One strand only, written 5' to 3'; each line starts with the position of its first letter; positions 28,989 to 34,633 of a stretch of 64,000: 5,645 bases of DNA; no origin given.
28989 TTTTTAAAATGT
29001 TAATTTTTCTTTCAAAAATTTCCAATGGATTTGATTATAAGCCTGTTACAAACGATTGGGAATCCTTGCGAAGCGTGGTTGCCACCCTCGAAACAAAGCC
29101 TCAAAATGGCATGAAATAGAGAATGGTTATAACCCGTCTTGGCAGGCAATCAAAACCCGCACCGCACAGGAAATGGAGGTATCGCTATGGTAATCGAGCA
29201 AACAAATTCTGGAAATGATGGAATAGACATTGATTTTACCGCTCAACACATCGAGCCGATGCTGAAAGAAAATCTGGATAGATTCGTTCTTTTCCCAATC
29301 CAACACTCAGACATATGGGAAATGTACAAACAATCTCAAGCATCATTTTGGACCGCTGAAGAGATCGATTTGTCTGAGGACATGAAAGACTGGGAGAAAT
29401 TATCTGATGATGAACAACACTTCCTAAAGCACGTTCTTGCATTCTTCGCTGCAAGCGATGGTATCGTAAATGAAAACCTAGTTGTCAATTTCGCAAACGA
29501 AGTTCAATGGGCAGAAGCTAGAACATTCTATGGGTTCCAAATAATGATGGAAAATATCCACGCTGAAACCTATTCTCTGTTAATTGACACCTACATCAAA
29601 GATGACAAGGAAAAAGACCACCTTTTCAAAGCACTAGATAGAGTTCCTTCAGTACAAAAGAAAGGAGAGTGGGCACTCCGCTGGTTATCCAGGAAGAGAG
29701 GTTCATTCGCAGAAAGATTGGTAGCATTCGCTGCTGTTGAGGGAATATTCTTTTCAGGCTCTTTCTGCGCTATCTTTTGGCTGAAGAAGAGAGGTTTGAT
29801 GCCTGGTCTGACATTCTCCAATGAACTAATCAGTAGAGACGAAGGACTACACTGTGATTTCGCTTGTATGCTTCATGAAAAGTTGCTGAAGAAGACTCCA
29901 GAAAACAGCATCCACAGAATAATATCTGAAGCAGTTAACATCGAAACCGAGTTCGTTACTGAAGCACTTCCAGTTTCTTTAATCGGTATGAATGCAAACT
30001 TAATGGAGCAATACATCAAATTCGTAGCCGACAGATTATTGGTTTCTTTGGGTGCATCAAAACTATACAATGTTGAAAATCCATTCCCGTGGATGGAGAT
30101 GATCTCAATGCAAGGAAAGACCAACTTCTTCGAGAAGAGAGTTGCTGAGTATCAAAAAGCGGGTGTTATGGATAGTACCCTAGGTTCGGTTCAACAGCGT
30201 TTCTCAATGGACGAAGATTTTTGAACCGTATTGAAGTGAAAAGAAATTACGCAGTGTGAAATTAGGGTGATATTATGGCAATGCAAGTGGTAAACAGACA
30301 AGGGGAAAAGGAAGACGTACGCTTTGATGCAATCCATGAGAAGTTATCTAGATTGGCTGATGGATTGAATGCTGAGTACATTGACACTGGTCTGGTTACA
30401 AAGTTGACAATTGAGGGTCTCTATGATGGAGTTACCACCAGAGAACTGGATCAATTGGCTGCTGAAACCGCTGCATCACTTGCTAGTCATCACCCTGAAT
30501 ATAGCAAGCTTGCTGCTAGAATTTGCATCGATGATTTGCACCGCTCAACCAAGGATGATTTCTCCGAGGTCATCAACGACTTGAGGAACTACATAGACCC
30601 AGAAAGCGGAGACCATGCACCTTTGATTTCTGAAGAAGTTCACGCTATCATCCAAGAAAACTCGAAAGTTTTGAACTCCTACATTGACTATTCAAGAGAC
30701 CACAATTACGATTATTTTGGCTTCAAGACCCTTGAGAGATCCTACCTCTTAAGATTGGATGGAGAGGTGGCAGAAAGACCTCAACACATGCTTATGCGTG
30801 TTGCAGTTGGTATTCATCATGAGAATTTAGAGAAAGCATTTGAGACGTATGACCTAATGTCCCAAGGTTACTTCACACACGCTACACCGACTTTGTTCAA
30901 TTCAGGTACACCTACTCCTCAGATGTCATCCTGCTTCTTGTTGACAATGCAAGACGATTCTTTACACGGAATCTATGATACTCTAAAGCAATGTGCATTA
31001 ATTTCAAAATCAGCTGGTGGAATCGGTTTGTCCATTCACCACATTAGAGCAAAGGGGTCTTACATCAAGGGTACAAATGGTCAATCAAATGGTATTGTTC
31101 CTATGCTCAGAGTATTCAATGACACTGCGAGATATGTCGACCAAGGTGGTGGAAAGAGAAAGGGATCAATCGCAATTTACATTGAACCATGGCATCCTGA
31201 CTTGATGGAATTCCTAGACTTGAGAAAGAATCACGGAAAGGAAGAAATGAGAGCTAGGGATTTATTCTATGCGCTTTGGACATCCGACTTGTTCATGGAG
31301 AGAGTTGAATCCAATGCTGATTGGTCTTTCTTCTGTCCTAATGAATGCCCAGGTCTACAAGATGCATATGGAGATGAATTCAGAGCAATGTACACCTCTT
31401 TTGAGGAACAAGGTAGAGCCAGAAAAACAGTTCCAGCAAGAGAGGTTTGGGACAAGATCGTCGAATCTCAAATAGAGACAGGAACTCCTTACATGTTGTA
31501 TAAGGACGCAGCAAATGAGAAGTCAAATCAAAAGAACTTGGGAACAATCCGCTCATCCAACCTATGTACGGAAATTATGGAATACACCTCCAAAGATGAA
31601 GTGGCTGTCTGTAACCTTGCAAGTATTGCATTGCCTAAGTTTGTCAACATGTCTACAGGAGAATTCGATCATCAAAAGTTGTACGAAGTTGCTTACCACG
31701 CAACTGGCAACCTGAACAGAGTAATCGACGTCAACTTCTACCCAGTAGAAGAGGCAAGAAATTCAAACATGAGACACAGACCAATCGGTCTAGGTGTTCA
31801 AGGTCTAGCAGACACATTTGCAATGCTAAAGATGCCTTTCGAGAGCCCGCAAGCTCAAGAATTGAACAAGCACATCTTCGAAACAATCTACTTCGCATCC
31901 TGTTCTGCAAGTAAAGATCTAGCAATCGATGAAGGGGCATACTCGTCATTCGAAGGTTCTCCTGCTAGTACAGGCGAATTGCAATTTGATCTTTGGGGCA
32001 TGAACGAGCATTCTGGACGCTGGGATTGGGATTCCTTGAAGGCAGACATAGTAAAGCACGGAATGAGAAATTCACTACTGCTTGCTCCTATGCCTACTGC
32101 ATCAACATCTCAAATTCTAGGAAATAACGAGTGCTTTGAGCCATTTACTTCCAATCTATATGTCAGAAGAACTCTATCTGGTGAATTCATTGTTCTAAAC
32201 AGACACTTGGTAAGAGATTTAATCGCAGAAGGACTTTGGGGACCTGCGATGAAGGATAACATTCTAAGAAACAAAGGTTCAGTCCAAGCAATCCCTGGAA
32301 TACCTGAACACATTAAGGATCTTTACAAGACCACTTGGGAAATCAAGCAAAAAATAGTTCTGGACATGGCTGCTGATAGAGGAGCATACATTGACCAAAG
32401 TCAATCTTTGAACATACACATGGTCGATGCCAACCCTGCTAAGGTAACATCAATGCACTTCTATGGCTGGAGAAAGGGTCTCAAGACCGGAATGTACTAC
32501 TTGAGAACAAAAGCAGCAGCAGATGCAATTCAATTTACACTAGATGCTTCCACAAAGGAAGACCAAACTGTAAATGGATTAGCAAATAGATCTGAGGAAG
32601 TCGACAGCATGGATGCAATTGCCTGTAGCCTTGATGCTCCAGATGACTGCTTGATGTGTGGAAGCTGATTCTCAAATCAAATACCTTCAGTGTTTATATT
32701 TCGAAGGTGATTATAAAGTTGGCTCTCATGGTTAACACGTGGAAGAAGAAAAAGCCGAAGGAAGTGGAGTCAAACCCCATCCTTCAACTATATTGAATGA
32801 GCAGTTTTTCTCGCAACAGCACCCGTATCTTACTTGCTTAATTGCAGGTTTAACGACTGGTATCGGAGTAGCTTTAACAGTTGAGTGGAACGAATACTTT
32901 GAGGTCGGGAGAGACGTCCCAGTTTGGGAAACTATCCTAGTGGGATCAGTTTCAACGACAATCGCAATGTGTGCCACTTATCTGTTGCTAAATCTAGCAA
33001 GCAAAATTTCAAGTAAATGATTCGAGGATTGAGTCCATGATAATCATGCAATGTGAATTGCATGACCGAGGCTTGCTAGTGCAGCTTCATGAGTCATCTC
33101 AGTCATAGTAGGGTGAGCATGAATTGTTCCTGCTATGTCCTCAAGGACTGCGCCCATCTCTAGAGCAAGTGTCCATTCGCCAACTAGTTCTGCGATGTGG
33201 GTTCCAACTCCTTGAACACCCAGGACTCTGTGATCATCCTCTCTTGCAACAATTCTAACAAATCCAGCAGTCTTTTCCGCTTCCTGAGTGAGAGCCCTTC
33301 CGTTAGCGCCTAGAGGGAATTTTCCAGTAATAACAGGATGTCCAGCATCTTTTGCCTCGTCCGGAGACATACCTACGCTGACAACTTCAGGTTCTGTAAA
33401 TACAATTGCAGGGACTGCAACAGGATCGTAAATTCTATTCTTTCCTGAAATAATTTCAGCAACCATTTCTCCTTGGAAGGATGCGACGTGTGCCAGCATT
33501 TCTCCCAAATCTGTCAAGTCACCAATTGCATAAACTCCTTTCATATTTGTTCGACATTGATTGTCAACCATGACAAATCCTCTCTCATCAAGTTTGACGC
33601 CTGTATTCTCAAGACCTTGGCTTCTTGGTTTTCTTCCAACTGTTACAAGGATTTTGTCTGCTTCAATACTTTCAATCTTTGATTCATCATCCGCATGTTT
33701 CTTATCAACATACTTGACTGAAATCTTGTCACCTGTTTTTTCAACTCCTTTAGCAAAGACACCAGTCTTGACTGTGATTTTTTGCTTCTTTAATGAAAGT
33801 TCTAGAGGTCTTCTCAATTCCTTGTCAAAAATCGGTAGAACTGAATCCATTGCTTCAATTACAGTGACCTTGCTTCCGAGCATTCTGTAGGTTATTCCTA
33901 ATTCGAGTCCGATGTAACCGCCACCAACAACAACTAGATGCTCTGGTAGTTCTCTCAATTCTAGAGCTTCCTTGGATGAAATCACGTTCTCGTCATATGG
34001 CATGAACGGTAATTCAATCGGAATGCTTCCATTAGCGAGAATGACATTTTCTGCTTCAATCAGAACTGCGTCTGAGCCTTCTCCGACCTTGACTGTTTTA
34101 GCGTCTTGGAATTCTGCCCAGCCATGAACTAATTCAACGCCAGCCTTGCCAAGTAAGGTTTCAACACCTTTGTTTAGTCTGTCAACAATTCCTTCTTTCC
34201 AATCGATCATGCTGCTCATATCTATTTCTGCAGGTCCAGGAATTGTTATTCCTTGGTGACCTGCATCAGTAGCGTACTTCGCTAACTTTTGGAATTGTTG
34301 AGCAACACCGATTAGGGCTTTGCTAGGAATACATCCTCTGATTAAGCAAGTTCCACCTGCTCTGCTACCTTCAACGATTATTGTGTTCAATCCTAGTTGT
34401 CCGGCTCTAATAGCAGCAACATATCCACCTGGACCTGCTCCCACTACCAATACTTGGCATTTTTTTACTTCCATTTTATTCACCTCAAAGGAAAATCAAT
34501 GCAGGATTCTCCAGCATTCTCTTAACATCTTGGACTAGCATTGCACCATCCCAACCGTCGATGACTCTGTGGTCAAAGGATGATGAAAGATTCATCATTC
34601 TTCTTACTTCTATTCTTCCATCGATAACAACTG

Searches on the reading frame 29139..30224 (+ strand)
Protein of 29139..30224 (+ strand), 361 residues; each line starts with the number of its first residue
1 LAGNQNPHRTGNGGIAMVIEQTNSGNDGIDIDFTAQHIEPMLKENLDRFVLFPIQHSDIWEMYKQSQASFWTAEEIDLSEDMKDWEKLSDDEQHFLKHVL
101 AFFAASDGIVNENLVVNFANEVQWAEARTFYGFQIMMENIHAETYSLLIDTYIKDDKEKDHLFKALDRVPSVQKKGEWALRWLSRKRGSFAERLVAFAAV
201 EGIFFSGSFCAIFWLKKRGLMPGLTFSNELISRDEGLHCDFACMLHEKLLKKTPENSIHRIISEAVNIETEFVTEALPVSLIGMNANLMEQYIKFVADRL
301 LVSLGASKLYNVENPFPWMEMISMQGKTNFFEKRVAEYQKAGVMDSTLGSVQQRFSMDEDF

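Call 6: search_protein_families(library=pfam, proteins=[window:29139-30224:+])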
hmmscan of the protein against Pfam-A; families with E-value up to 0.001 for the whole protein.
window:29139-30224:+ (361 aa): 1 family
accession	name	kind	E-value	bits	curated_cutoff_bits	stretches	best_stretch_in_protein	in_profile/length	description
PF00268.27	Ribonuc_red_sm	-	2e-115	385.5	33.6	1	48-315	1-281/281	Ribonucleotide reductase, small chain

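Call 11: find_related_loci(query=window:29187-30224:+, collection=genome_contigs, flank=6000)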
Query window:29187-30224:+ (345 aa) in genome_contigs; peptide patterns used: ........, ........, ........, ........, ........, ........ (x = any residue, [..] = any of these).
600 stretches matched a pattern (row limit reached: there are more); 598 encode a relative of the query (tblastn E <= 1e-3); the best 80 are kept; 80 distinct loci.
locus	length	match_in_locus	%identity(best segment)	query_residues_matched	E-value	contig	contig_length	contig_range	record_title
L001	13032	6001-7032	86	1-345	0e+0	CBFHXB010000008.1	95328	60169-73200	MAG: Candidatus Poseidoniaceae archaeon isolate Co_bin_437_indper genome assembly, contig: Co_bin_437_indper_c8, whole g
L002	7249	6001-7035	85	1-345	0e+0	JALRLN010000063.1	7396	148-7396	MAG: Candidatus Poseidoniaceae archaeon isolate JJ.15 NODE_63_length_7396_cov_3.073371, whole genome shotgun sequence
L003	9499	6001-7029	84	5-345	0e+0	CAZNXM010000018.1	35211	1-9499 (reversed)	MAG TPA_asm: uncultured Candidatus Poseidoniales archaeon isolate SRP077602_co4_555 genome assembly, contig: NODE_1861_l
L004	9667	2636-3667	83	1-345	0e+0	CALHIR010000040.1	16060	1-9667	MAG: Candidatus Poseidoniaceae archaeon isolate S1_Bin_MAXBIN__140_1 genome assembly, contig: c_000000318482, whole geno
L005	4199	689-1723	84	1-345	0e+0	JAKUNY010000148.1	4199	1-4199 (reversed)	MAG: Candidatus Poseidoniaceae archaeon isolate ALOHA_A2.0_19 A2.0-MGIIa-L2-1_148, whole genome shotgun sequence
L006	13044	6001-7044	82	1-345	0e+0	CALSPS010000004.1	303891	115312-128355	MAG: Candidatus Poseidoniaceae archaeon isolate C_MB351 genome assembly, contig: contig_18115_C_MB351, whole genome shot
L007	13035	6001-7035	83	1-345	0e+0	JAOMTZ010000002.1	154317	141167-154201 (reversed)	Candidatus Poseidoniaceae archaeon isolate AH-273-F07 AH-273-F07_NODE_2, whole genome shotgun sequence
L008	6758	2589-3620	82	1-345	0e+0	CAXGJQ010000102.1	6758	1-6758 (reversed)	MAG TPA_asm: uncultured Candidatus Poseidoniales archaeon isolate ERR315856_concoct_3 genome assembly, contig: ERZ677869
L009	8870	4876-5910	82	1-345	0e+0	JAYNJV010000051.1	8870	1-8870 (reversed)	MAG: Candidatus Poseidoniales archaeon isolate 139543_S12_metabat_bins_sens.tsv.041 NODE_5645_length_8870_cov_34.855133,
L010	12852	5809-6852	82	1-345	0e+0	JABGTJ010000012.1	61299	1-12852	MAG: Methanobacteriota archaeon isolate SI034_bin128 k141_2015155, whole genome shotgun sequence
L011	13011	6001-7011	83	10-345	0e+0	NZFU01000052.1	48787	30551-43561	MAG: Methanobacteriota archaeon isolate MED707 36141, whole genome shotgun sequence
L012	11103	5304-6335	81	1-345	0e+0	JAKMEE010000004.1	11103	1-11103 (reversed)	MAG: Poseidonia sp. isolate MOX_bin38 MunidaNeritic.contigs.fa_k127_164977, whole genome shotgun sequence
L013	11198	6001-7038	80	1-345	0e+0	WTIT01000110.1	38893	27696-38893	MAG: Methanobacteriota archaeon isolate PL36325bin_14 NODE_214_length_38893_cov_12.545934, whole genome shotgun sequence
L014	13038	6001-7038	81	1-345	0e+0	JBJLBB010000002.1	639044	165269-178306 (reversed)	MAG: Candidatus Poseidoniaceae archaeon isolate LRMED-012 MGIIa-LRMED-012-C2, whole genome shotgun sequence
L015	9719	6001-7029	81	5-345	0e+0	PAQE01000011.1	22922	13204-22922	MAG: Methanobacteriota archaeon isolate SP143 168857, whole genome shotgun sequence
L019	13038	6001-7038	80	1-345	0e+0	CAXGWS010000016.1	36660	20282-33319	MAG TPA_asm: uncultured Candidatus Poseidoniales archaeon isolate ERR594347_concoct_43 genome assembly, contig: ERZ11848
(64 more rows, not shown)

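Call 81: find_encoding_contigs(protein=L019:6001-7038:+, flank=500, max_places=10)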
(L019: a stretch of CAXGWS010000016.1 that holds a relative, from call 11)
Protein L019:6001-7038:+ (346 aa): 23 contigs read that carry it; 5 places shown.
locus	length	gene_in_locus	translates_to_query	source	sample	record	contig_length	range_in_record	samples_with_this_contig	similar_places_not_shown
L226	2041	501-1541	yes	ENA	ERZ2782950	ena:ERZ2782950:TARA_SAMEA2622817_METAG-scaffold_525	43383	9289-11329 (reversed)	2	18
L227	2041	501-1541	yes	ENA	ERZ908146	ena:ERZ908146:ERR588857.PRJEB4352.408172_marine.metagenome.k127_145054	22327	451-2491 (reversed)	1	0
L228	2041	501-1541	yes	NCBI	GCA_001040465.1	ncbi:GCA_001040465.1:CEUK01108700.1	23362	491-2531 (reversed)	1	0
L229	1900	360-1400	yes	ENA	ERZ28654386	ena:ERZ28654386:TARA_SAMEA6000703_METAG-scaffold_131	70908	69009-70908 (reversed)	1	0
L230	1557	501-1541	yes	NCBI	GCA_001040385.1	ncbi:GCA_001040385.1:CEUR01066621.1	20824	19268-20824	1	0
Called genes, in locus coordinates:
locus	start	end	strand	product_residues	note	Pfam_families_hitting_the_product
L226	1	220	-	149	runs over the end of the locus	PF00692:dUTPase, PF22769:DCD (weak)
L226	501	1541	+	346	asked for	PF00268:Ribonuc_red_sm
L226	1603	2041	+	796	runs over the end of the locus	PF03477:ATP-cone (weak), PF00317:Ribonuc_red_lgN, PF02867:Ribonuc_red_lgC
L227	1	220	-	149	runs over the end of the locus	PF00692:dUTPase, PF22769:DCD (weak)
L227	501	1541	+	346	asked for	PF00268:Ribonuc_red_sm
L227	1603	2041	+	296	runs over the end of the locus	?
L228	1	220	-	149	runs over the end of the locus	PF00692:dUTPase, PF22769:DCD (weak)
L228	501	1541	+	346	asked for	PF00268:Ribonuc_red_sm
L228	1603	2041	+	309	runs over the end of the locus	?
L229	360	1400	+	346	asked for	PF00268:Ribonuc_red_sm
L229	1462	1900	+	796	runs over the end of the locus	PF03477:ATP-cone (weak), PF00317:Ribonuc_red_lgN, PF02867:Ribonuc_red_lgC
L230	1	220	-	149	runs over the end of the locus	PF00692:dUTPase, PF22769:DCD (weak)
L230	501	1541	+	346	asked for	PF00268:Ribonuc_red_sm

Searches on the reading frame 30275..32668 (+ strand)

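Call 6: search_protein_families(library=pfam, proteins=[window:30275-32668:+])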
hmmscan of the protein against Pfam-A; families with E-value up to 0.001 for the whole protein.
window:30275-32668:+ (797 aa): 3 families
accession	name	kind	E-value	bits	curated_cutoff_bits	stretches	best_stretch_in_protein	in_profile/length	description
PF02867.20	Ribonuc_red_lgC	-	4e-216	719.1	23.9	1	218-742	1-523/523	Ribonucleotide reductase, barrel domain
PF00317.26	Ribonuc_red_lgN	-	2.6e-23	82.3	28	1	144-214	2-76/77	Ribonucleotide reductase, all-alpha domain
PF03477.21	ATP-cone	-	2.4e-07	31.6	25.8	1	3-90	1-87/88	ATP cone domain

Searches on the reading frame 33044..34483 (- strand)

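Call 6: search_protein_families(library=pfam, proteins=[window:33044-34483:-])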
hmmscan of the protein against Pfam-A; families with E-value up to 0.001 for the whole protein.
window:33044-34483:- (479 aa): 9 families
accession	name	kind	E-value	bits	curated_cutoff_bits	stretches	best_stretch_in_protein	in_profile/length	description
PF07992.20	Pyr_redox_2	-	5.9e-71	239.7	26.1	1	10-338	2-291/291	Pyridine nucleotide-disulphide oxidoreductase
PF02852.28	Pyr_redox_dim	-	1.4e-31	109.4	25.3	1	357-468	1-110/110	Pyridine nucleotide-disulphide oxidoreductase, dimerisation domain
PF00070.33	Pyr_redox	-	4.6e-19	69.1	22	1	182-257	1-78/82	Pyridine nucleotide-disulphide oxidoreductase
PF13738.12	Pyr_redox_3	-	4.3e-10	39.8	30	1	141-321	122-305/305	Pyridine nucleotide-disulphide oxidoreductase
PF00890.30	FAD_binding_2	-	2e-07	31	20.4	0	11-42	2-33/414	FAD binding domain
PF01134.28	GIDA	-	4.7e-06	26.4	22.1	1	10-62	1-51/391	Glucose inhibited division protein A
PF12831.13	FAD_oxidored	-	3.5e-05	23.7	27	1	10-44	1-36/416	FAD dependent oxidoreductase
PF03486.20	HI0933_like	-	0.00025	21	50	0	10-44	2-36/244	HI0933-like protein Rossmann domain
PF01494.25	FAD_binding_3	-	0.00036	20.3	22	0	8-40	1-33/349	FAD binding domain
